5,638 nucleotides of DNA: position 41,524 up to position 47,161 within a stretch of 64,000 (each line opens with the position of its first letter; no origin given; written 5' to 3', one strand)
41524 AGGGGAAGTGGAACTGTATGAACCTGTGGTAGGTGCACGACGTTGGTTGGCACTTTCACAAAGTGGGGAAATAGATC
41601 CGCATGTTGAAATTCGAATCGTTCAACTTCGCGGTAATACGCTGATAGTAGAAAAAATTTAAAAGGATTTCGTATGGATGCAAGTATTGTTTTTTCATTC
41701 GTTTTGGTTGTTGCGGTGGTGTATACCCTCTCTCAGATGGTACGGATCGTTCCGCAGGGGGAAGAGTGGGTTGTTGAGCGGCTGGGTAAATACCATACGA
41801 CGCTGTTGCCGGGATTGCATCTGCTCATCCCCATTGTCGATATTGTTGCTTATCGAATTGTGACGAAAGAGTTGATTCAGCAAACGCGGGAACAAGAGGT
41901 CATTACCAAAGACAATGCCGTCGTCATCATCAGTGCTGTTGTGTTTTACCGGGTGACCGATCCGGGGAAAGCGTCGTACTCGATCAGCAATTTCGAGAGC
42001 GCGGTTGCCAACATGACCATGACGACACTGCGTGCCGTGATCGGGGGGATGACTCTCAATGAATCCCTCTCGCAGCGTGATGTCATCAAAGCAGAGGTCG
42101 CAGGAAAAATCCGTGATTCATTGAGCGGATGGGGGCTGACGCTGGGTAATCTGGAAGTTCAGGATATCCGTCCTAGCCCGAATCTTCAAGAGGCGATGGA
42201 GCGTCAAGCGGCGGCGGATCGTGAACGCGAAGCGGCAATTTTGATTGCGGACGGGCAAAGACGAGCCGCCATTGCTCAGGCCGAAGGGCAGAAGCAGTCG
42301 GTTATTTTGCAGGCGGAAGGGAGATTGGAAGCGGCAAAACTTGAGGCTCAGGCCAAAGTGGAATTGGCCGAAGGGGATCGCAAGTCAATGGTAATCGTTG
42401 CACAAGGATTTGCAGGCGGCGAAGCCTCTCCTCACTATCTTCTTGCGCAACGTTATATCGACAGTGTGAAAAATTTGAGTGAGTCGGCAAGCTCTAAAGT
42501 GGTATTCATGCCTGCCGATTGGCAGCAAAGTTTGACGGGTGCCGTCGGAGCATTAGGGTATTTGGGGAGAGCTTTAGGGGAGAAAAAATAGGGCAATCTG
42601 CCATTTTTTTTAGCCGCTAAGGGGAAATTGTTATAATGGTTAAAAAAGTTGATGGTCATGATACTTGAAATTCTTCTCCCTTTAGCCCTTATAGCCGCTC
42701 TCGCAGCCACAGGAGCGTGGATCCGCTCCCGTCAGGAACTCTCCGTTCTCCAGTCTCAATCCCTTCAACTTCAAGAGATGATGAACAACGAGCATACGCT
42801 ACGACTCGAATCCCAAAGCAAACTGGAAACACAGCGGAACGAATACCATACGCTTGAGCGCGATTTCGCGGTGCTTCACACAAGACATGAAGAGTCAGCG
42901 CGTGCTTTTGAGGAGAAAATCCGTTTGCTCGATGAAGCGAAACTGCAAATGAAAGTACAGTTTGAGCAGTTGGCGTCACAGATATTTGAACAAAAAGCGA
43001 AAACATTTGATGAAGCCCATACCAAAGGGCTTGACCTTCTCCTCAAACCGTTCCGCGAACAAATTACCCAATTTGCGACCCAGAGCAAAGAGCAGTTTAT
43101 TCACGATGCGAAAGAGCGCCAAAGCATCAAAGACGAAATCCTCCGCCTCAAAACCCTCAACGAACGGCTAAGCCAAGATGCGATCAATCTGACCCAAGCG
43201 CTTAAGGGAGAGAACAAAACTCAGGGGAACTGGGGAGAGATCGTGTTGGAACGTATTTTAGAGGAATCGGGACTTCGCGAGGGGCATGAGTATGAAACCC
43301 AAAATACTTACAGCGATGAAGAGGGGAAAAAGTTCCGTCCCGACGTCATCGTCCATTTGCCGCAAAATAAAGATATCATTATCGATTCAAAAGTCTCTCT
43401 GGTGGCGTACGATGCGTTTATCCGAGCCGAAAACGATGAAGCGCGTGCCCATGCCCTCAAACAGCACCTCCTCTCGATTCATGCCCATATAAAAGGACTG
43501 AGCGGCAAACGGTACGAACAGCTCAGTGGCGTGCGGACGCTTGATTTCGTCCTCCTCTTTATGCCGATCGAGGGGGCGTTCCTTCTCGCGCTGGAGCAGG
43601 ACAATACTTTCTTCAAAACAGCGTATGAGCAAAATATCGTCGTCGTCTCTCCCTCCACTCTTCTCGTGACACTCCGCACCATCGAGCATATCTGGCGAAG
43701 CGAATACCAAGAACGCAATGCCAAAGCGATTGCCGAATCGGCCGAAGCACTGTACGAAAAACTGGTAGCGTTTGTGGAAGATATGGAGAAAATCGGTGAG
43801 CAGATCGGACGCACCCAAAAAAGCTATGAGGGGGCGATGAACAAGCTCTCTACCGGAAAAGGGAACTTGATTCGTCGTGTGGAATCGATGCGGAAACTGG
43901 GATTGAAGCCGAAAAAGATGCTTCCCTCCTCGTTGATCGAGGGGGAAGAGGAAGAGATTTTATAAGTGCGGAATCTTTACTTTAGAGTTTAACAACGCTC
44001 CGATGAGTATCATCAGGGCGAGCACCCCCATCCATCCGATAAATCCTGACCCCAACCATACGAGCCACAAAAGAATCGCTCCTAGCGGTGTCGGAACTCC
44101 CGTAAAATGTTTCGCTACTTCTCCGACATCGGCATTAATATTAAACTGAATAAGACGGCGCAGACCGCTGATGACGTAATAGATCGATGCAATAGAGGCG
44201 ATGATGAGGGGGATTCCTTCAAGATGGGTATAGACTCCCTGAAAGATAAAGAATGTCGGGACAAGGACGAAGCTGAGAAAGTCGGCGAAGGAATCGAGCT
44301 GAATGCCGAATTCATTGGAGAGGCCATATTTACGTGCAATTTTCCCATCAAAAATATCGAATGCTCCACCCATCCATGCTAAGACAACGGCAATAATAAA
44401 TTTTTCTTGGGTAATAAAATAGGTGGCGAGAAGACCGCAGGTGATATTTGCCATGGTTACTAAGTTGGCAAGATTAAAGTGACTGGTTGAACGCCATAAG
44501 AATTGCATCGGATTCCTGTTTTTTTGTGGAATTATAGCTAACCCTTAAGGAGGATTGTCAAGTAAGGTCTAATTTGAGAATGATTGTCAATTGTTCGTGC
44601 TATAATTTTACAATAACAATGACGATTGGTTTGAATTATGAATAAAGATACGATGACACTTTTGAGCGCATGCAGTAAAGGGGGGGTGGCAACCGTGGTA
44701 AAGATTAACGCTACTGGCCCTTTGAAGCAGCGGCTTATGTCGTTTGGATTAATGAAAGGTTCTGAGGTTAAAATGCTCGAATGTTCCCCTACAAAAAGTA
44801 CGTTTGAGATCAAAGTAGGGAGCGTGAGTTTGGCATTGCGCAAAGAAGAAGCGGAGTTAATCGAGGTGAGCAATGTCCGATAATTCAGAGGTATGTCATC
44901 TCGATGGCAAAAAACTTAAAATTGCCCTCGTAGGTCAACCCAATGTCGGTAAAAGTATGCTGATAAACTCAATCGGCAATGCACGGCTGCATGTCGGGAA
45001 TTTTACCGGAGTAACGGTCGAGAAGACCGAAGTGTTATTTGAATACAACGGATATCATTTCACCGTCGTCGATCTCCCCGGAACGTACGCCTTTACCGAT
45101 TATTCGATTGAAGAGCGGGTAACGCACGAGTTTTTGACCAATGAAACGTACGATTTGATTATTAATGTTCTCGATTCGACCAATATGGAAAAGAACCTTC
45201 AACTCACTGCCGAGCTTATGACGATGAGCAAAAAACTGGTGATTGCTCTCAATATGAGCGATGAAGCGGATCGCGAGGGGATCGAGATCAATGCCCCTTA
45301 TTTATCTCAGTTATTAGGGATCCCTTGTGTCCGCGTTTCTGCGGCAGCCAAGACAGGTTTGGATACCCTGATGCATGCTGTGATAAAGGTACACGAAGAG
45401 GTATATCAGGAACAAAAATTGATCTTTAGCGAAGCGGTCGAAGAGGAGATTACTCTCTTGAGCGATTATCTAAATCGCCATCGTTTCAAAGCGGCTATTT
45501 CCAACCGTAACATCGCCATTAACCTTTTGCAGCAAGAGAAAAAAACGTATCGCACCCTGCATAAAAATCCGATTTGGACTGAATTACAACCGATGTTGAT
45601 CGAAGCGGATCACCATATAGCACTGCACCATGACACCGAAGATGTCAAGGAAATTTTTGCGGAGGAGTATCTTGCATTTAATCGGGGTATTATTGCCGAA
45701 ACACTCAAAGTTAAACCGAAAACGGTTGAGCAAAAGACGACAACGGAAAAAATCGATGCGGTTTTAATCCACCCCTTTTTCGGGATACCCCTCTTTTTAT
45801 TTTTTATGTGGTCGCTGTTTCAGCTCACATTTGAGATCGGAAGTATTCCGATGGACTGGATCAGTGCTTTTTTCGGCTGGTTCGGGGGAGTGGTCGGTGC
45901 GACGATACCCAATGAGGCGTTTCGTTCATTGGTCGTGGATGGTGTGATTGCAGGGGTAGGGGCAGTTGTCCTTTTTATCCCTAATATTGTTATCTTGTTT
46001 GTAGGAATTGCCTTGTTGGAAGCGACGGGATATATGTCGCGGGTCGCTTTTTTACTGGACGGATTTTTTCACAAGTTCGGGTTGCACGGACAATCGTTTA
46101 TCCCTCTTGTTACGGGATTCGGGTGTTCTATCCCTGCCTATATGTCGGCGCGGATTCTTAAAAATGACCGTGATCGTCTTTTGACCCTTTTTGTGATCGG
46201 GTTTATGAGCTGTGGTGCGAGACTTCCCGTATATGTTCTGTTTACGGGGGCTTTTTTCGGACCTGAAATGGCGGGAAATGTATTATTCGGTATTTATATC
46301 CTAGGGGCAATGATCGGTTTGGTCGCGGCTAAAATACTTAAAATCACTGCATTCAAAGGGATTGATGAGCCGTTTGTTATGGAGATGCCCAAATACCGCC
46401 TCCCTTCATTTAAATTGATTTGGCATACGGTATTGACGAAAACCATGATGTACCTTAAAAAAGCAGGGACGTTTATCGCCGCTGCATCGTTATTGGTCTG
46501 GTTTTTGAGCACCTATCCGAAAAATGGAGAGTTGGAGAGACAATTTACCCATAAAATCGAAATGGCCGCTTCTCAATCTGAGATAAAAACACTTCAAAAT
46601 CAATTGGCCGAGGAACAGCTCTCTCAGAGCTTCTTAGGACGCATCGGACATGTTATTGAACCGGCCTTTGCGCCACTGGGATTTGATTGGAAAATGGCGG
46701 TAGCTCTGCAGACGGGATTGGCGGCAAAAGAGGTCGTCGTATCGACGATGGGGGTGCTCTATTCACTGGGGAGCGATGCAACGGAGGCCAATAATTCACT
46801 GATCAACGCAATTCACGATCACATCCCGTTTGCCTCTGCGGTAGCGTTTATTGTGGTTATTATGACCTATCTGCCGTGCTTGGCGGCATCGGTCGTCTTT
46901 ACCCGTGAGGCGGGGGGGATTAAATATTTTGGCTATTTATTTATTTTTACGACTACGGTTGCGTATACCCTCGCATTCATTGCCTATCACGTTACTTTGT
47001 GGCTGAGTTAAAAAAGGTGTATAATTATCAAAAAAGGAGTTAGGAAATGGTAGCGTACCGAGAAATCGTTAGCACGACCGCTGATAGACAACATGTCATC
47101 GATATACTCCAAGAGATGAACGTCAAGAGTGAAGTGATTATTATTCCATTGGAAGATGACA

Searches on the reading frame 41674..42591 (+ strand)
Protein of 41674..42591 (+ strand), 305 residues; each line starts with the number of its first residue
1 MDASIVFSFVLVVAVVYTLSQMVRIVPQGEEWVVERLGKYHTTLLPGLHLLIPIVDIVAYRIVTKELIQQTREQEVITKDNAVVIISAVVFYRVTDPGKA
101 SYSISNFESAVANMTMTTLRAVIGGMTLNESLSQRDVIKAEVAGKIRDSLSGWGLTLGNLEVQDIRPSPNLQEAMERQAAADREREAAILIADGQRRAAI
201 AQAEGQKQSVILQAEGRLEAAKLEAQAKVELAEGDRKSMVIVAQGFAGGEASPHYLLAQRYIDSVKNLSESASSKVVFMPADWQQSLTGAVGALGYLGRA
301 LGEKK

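Call 72: search_protein_families(library=pfam, proteins=[window:41674-42591:+], max_evalue=0.00001)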
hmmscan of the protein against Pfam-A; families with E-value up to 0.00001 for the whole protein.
window:41674-42591:+ (305 aa): 1 family
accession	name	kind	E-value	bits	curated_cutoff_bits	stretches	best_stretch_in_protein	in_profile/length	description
PF01145.31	Band_7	-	3.9e-37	128.4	23.6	1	25-205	2-174/176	SPFH domain / Band 7 family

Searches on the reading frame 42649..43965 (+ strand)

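Call 72: search_protein_families(library=pfam, proteins=[window:42649-43965:+], max_evalue=0.00001)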
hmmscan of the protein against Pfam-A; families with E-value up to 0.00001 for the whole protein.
window:42649-43965:+ (438 aa): 1 family
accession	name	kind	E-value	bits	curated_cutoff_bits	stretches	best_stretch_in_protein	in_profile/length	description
PF02646.22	RmuC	-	3.4e-105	351.7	26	1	128-423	3-290/291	RmuC family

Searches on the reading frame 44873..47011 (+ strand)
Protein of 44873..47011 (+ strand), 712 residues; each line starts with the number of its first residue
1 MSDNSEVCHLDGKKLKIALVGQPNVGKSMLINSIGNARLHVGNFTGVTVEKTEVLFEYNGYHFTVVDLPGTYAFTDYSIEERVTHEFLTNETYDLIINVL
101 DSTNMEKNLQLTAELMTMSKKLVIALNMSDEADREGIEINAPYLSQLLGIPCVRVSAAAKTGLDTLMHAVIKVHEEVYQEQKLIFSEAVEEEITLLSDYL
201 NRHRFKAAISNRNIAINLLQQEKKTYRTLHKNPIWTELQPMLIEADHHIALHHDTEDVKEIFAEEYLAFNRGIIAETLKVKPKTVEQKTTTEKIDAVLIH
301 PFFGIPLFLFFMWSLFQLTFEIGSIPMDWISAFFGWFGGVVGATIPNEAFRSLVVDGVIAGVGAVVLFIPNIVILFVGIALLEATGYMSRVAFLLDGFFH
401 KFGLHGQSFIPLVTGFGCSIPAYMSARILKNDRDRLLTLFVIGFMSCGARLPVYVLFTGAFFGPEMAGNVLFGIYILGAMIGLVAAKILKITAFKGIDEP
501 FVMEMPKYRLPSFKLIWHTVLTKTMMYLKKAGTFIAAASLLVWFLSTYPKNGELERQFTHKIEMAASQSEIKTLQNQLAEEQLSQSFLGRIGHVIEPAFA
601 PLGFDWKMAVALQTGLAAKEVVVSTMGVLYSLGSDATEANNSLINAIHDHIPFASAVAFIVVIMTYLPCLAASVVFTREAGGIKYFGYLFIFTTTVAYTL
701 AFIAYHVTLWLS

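Call 72: search_protein_families(library=pfam, proteins=[window:44873-47011:+], max_evalue=0.00001)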
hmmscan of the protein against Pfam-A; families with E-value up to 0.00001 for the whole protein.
window:44873-47011:+ (712 aa): 7 families
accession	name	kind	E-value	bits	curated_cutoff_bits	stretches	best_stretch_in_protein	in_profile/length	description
PF02421.24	FeoB_N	-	3.7e-57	192.7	27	1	16-169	2-155/156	Ferrous iron transport protein B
PF07670.19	Gate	-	3.1e-40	137.3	29.6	2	367-461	3-104/104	Nucleoside recognition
PF01926.29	MMR_HSR1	-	4e-21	75.7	21.9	1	16-127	1-112/113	50S ribosome-binding GTPase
PF07664.17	FeoB_C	-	9.5e-16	57.7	26.6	1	471-523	1-54/54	Ferrous iron transport protein B C terminus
PF17910.6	FeoB_Cyto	-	1.7e-08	35.2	23.4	1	185-279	1-90/90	FeoB cytosolic helical domain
PF09439.16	SRPRB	-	3.1e-06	27.1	25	1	16-117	5-97/178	Signal recognition particle receptor beta subunit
PF00009.33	GTP_EFTU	-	4.7e-06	26.8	26.5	0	45-173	53-185/188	Elongation factor Tu GTP binding domain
